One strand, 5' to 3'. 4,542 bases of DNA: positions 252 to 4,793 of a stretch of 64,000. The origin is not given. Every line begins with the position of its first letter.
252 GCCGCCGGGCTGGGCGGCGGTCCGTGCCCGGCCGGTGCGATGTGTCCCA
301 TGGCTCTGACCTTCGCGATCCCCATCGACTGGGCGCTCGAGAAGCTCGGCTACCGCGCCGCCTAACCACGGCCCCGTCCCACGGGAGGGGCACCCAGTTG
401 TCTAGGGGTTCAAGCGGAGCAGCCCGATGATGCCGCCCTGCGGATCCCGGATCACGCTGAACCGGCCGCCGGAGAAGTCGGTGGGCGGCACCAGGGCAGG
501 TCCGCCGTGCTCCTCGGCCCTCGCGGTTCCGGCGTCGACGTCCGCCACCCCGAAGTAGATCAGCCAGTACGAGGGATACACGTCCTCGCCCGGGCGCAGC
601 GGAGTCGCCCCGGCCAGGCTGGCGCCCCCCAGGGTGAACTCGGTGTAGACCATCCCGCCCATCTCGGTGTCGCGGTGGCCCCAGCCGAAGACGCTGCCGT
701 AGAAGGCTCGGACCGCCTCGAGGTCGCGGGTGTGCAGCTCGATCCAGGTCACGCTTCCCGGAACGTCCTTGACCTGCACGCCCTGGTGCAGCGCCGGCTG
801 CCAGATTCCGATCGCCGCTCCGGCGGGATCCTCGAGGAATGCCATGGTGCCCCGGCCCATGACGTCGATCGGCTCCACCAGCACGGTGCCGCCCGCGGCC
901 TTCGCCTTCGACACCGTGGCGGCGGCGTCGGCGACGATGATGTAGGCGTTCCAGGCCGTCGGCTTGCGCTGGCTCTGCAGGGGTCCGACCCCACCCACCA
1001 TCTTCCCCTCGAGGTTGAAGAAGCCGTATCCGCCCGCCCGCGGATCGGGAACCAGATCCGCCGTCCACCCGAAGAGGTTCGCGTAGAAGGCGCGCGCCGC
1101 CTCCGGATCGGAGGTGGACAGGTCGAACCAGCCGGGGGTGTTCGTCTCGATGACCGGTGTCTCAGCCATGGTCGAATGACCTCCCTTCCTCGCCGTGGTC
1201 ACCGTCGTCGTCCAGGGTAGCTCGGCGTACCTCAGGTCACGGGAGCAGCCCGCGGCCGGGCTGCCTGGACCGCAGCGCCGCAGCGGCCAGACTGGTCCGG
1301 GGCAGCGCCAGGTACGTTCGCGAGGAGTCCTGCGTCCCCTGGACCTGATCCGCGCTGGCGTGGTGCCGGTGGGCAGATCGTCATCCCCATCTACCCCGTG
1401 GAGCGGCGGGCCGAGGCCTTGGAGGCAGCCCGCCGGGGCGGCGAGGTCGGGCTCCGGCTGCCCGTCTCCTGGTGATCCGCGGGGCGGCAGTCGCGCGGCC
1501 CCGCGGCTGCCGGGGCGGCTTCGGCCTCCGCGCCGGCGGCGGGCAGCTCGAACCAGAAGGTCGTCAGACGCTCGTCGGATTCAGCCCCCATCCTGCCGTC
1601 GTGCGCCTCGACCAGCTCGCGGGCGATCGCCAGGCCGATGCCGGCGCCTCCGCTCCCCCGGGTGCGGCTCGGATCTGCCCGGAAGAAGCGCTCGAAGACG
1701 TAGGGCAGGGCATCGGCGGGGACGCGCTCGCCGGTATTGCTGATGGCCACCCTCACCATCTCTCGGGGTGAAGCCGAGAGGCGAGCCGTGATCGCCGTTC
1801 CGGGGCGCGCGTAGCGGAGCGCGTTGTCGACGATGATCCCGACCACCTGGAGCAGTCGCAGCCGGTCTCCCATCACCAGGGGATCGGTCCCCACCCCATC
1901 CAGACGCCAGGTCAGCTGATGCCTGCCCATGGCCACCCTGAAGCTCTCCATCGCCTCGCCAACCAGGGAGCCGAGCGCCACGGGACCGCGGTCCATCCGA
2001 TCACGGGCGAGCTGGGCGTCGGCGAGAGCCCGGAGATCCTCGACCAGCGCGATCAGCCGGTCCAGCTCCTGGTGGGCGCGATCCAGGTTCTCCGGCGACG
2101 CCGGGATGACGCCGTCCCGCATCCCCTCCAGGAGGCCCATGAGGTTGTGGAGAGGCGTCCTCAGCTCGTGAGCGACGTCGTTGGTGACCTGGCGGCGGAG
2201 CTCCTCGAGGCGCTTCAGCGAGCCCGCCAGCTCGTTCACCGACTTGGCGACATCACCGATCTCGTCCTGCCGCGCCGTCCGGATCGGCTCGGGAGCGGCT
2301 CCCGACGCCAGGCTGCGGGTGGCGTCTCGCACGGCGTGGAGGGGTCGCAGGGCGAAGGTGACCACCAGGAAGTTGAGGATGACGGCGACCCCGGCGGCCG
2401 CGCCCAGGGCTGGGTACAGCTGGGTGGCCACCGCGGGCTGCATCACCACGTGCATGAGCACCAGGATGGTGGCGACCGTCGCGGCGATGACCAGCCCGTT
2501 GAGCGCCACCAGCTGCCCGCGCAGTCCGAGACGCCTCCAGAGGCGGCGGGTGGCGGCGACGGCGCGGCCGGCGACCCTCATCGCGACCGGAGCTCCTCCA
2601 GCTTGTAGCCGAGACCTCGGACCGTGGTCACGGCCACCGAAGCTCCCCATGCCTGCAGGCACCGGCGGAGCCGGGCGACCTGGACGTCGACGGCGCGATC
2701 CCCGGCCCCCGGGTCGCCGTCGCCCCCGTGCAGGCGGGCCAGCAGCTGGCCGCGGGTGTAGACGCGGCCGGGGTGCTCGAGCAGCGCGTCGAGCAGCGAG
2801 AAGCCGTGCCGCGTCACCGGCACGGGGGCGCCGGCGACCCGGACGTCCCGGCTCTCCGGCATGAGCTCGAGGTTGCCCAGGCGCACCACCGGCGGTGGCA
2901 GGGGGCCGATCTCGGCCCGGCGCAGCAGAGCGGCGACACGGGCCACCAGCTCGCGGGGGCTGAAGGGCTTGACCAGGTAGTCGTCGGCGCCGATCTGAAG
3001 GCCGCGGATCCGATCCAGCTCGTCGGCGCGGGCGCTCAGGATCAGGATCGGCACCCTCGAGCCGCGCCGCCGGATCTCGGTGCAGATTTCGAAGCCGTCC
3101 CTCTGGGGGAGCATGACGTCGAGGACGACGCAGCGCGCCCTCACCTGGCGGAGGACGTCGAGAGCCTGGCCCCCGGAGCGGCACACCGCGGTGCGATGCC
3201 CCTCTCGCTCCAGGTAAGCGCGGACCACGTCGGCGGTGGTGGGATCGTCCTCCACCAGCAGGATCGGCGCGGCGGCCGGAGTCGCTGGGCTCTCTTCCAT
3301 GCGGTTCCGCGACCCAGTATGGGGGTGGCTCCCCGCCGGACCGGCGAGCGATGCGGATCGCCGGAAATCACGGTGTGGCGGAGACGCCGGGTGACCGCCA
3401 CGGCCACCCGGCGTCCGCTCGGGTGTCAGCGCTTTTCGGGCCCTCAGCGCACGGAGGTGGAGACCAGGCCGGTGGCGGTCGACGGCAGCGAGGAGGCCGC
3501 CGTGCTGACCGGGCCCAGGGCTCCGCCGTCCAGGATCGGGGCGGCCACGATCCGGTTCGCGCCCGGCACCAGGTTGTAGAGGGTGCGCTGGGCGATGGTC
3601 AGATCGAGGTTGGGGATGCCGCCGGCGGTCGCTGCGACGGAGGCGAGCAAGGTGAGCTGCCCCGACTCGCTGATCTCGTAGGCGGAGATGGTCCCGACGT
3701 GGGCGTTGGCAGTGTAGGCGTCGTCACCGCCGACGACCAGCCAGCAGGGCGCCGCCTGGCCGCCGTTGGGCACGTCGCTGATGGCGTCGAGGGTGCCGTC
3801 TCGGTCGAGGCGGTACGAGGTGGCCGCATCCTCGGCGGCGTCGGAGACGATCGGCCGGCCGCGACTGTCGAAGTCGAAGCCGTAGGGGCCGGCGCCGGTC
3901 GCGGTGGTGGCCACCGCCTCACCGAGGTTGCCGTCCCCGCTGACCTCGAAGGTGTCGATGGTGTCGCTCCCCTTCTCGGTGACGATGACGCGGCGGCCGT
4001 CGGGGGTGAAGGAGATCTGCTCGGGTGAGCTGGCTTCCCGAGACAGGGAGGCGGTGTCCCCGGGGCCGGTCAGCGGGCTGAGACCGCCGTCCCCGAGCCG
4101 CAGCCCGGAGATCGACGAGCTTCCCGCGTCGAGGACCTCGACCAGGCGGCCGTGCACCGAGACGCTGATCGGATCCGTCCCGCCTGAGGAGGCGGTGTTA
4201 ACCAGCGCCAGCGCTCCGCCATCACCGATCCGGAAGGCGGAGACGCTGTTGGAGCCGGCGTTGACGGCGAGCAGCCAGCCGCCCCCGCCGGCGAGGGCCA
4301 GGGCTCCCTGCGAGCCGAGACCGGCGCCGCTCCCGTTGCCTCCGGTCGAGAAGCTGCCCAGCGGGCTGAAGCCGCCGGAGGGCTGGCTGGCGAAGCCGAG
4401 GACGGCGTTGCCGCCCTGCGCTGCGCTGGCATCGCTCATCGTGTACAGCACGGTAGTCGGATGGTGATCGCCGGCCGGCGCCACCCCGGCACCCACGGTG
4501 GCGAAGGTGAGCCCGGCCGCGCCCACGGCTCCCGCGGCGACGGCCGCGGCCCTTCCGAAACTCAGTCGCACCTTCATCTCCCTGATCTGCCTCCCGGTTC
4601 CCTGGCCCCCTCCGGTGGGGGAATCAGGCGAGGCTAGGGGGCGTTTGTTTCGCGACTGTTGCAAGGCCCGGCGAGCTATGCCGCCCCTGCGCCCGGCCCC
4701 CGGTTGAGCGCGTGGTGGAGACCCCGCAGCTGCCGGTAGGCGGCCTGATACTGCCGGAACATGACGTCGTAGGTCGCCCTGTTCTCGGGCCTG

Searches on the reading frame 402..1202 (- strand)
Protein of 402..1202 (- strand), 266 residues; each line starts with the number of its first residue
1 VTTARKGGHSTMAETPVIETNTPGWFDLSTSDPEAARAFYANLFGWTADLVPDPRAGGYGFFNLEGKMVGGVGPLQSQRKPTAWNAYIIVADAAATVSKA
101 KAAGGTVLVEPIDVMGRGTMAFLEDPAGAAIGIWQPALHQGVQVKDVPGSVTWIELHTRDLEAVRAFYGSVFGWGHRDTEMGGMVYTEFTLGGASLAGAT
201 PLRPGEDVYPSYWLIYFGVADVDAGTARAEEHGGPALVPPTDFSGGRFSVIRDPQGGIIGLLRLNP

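Call 9: search_protein_families(library=pfam, proteins=[window:402-1202:-], max_evalue=0.001)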
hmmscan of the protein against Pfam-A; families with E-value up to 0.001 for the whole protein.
window:402-1202:- (266 aa): 3 families
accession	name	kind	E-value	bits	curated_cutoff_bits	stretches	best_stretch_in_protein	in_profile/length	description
PF00903.31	Glyoxalase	-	1.4e-21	77.6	20.6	2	152-256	3-116/121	Glyoxalase/Bleomycin resistance protein/Dioxygenase superfamily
PF18029.7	Glyoxalase_6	-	4.5e-13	50.2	23.6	2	29-129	5-101/106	Glyoxalase-like domain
PF22677.2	Ble-like_N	-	6.9e-12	45.4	24.5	1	151-185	2-36/41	Bleomycin resistance protein-like N-terminal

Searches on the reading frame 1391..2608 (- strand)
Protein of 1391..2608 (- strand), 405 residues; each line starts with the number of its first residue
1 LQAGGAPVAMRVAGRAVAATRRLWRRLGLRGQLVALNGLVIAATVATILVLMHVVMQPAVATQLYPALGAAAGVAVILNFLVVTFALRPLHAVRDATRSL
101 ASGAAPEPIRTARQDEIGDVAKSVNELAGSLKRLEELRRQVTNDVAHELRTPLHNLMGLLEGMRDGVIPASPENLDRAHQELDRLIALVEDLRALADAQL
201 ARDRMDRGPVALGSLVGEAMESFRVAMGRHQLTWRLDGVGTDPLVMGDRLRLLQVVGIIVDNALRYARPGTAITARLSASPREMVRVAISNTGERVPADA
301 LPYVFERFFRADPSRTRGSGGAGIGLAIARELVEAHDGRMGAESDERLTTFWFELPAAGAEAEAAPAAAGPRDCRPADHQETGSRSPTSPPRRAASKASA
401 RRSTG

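Call 9: search_protein_families(library=pfam, proteins=[window:1391-2608:-], max_evalue=0.001)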
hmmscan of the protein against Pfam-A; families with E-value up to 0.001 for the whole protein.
window:1391-2608:- (405 aa): 3 families
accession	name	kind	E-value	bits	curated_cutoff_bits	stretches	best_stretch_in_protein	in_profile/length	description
PF02518.31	HATPase_c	-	3.4e-23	82.6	26.4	1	247-357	1-109/111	Histidine kinase-, DNA gyrase B-, and HSP90-like ATPase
PF00512.31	HisKA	-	8.3e-14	51.8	26.9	1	138-198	2-63/66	His Kinase A (phospho-acceptor) domain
PF00672.30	HAMP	-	1.7e-08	35.1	25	1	86-132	6-52/53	HAMP domain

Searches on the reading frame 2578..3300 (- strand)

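Call 9: search_protein_families(library=pfam, proteins=[window:2578-3300:-], max_evalue=0.001)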
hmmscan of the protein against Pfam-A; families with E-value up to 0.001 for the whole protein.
window:2578-3300:- (240 aa): 3 families
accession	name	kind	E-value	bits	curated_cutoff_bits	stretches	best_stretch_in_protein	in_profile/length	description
PF00072.30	Response_reg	-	7.9e-30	103.7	30.2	1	13-122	1-110/111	Response regulator receiver domain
PF00486.34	Trans_reg_C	-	1e-16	61.2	26.2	1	158-234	2-77/77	Transcriptional regulatory protein, C terminal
PF03709.21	OKR_DC_1_N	-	0.0002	22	29.3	1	26-94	9-75/111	Orn/Lys/Arg decarboxylase, N-terminal domain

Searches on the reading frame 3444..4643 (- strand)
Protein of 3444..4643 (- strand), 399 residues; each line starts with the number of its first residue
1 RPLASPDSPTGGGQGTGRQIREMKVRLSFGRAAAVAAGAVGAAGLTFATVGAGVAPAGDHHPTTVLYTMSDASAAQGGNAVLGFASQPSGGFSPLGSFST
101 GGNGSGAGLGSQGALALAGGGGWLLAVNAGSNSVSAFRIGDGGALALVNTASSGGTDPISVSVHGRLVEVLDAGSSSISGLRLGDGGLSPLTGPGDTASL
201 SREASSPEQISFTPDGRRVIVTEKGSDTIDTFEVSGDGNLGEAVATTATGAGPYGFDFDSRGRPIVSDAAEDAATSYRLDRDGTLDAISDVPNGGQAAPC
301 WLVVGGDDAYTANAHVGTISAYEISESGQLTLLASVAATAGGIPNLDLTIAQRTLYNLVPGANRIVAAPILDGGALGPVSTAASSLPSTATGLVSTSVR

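Call 9: search_protein_families(library=pfam, proteins=[window:3444-4643:-], max_evalue=0.001)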
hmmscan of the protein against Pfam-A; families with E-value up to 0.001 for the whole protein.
window:3444-4643:- (399 aa): 1 family
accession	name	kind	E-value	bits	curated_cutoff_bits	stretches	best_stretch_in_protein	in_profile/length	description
PF10282.15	Lactonase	-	9.7e-19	68.2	21.7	2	116-262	43-202/344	Lactonase, 7-bladed beta-propeller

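Call 38: search_protein_families(library=ncbifam, proteins=[window:3444-4643:-], max_evalue=0.00001)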
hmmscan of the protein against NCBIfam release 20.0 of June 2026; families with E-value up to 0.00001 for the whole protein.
window:3444-4643:- (399 aa): 2 families
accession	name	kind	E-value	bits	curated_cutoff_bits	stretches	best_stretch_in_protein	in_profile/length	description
NF008258.1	PRK11028.1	equivalog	1.7e-12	47.1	370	0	210-303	234-327/330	6-phosphogluconolactonase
NF050136.1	PGL_lacton_Staph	exception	7.2e-07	28.5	500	0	209-262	147-200/341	6-phosphogluconolactonase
